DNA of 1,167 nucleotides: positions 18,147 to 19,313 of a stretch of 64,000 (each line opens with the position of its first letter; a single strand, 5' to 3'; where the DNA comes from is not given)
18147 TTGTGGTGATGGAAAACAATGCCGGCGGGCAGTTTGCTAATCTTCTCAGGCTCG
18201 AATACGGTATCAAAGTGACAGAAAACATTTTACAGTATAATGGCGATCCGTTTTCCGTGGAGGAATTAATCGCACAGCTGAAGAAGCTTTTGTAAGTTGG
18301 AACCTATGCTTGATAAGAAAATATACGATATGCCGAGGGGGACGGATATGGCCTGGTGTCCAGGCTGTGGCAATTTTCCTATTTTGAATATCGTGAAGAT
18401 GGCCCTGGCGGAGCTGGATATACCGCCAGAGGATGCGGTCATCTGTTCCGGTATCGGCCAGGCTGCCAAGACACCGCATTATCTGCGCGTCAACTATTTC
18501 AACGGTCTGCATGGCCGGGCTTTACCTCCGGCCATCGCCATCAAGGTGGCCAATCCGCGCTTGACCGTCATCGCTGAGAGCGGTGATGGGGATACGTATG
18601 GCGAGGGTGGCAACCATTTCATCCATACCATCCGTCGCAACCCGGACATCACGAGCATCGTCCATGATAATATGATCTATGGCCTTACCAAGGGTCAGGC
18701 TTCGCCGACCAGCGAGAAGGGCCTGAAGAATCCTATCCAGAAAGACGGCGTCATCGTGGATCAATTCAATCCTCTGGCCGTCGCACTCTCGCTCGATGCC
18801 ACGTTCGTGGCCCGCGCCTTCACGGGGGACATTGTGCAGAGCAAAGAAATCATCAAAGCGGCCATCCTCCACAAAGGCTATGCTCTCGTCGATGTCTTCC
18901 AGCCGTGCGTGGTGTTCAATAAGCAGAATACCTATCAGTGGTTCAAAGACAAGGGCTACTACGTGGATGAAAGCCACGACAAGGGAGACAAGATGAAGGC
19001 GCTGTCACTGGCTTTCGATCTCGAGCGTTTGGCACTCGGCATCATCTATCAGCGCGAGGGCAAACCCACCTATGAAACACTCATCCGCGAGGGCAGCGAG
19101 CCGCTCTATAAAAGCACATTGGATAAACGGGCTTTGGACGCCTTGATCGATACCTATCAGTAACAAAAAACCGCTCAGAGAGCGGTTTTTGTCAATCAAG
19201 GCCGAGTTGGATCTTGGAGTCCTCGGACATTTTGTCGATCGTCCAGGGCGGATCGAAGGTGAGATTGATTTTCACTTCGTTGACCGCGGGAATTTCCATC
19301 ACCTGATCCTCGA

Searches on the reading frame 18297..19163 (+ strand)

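Call 8: search_protein_families(library=pfam, proteins=[window:18297-19163:+], max_evalue=0.001)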
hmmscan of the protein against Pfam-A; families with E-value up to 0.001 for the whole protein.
window:18297-19163:+ (288 aa): 2 families
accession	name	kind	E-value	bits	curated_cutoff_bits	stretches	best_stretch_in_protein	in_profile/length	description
PF02775.26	TPP_enzyme_C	-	2.8e-27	95.8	21.9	1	57-200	16-151/151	Thiamine pyrophosphate enzyme, C-terminal TPP binding domain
PF12367.13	PFO_beta_C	-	2e-20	73.1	24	1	204-264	1-62/66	Pyruvate ferredoxin oxidoreductase beta subunit C terminal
